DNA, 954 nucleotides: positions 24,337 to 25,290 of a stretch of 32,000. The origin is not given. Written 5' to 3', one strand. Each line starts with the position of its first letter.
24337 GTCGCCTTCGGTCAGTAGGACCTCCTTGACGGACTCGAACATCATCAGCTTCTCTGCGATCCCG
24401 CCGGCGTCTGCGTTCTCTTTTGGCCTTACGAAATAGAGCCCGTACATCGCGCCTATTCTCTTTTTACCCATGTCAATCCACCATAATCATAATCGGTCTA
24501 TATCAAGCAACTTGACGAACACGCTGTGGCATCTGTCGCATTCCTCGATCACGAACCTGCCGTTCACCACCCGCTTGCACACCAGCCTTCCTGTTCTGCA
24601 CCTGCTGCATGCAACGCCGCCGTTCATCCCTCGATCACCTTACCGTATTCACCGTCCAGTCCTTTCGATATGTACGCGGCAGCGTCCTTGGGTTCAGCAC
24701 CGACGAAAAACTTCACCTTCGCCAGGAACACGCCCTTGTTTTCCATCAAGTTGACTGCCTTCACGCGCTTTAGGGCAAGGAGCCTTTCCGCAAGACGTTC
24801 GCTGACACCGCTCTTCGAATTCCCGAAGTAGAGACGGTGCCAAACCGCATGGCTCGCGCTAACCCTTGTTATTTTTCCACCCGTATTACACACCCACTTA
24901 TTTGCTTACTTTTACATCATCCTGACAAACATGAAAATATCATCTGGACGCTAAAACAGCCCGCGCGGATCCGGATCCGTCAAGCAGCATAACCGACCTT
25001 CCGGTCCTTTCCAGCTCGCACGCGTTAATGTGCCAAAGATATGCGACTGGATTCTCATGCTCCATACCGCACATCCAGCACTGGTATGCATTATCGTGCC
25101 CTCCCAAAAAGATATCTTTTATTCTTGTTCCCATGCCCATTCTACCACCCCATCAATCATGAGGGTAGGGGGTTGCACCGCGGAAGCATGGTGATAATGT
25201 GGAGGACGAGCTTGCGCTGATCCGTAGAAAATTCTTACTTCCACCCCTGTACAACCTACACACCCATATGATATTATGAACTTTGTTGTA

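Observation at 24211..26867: Conserved micro-operon (C2HC finger / RAM / zinc ribbon / RAM) divergently paired with a double HTH-RAM protein: candidate undescribed element-borne sensing switch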

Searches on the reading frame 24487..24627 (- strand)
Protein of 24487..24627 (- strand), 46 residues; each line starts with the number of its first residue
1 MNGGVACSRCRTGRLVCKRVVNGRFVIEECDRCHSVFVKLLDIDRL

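Call 6: search_protein_families(library=pfam, proteins=[window:24487-24627:-], max_evalue=1)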
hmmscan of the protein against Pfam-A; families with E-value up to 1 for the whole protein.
window:24487-24627:- (46 aa): 4 families
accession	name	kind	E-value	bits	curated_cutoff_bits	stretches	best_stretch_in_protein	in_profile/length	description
PF00053.31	EGF_laminin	-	0.033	14.8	21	1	7-39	13-40/49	Laminin EGF domain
PF08063.17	Zn_ribbon_PADR1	-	0.051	13.8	25.1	0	6-18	4-16/42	PADR1 domain, zinc ribbon fold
PF01396.24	Zn_ribbon_Top1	-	0.09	13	32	1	5-26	2-22/39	Topoisomerase DNA binding C4 zinc finger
PF13453.11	Zn_ribbon_TFIIB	-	0.13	12.1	22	1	7-46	2-38/41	Transcription factor zinc-finger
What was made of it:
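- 24487..24627 (-): 46-aa four-cysteine zinc-ribbon-like protein (s46). Its start overlaps the s89 stop (ATGA). Pfam zinc-ribbon hits are weak only (call 6).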

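Call 81: search_protein_families(library=padloc, proteins=[window:24487-24627:-], max_evalue=1)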
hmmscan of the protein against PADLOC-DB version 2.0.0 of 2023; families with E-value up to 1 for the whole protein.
window:24487-24627:- (46 aa): 0 families

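Call 82: search_protein_families(library=phrogs, proteins=[window:24487-24627:-], max_evalue=1)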
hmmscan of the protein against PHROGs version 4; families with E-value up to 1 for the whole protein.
window:24487-24627:- (46 aa): 0 families

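Call 83: search_protein_families(library=ncbifam, proteins=[window:24487-24627:-], max_evalue=1)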
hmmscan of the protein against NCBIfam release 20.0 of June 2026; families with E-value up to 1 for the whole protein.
window:24487-24627:- (46 aa): 1 family
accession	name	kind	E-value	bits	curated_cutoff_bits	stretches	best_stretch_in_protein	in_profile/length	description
NF000612.0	PRK00019.1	equivalog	0.044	13.4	70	1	5-38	14-46/72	50S ribosomal protein L31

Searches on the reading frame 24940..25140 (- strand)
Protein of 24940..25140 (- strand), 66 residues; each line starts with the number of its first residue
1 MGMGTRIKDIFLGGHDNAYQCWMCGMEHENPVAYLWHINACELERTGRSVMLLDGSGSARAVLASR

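Call 6: search_protein_families(library=pfam, proteins=[window:24940-25140:-], max_evalue=1)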
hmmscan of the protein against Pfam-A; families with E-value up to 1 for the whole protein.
window:24940-25140:- (66 aa): 0 families

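Call 48: find_homologous_proteins(query=window:24943-25140:-, max_evalue=0.1)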
Query window:24943-25140:- (66 aa): 5 proteins with E <= 0.1 among 5 candidates.
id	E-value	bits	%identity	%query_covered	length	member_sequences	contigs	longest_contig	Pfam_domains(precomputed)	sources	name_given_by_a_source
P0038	8.4e-38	144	97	100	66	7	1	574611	-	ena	-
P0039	8.9e-27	110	79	100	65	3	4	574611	-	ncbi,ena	-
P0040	2.4e-24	102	73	94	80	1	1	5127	-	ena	-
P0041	1.3e-20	90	68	85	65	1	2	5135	-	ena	-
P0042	8.2e-20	88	63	98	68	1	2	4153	-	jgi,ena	jgi:hypothetical protein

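Call 81: search_protein_families(library=padloc, proteins=[window:24940-25140:-], max_evalue=1)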
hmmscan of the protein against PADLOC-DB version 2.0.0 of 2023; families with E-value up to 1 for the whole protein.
window:24940-25140:- (66 aa): 0 families

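Call 82: search_protein_families(library=phrogs, proteins=[window:24940-25140:-], max_evalue=1)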
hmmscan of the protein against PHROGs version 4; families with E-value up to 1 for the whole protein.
window:24940-25140:- (66 aa): 0 families
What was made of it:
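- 24940..25140 (-): 66-aa C2HC zinc-finger-like protein (s66), the first gene of the small operon. It has no Pfam, PHROG or PADLOC hit (calls 6, 81, 82).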

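Call 83: search_protein_families(library=ncbifam, proteins=[window:24940-25140:-], max_evalue=1)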
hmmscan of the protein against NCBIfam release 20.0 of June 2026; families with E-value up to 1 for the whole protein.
window:24940-25140:- (66 aa): 0 families

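Call 84: find_encoding_contigs(protein=P0042, flank=6000, max_places=3)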
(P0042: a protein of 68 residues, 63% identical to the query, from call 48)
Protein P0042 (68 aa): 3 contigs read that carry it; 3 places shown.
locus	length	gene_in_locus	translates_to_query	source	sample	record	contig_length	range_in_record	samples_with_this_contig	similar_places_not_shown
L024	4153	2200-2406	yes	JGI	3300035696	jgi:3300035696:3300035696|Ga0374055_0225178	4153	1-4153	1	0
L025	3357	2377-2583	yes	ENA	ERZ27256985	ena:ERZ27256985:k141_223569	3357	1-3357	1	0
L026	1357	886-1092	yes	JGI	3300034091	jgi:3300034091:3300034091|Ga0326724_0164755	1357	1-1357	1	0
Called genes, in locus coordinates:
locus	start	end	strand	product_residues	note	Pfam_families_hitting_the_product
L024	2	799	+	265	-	?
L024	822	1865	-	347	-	PF01047:MarR (faint), PF08279:HTH_11, PF13404:HTH_AsnC-type, PF13412:HTH_24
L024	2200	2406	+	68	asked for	-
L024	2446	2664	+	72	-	-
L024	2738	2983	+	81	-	-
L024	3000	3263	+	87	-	-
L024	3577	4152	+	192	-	?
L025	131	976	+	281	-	-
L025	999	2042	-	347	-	PF01047:MarR (faint), PF08279:HTH_11, PF13404:HTH_AsnC-type, PF13412:HTH_24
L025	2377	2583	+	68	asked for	-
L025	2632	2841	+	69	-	-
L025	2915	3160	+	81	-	-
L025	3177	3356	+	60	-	?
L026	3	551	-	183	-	?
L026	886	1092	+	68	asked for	-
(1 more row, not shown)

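Call 103: find_related_loci(query=A6, collection=metagenome_contigs, flank=7000)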
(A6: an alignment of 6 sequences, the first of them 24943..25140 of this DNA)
Query A6 (66 aa) in metagenome_contigs; peptide patterns used: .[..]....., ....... (x = any residue, [..] = any of these).
107 stretches matched a pattern; 3 encode a relative of the query (tblastn E <= 1e-3); 3 distinct loci.
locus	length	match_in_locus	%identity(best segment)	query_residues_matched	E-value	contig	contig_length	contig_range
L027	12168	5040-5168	51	1-43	2e-12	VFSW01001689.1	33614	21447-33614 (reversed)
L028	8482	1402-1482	67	18-44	7e-11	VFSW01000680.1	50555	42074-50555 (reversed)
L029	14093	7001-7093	55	14-44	2e-9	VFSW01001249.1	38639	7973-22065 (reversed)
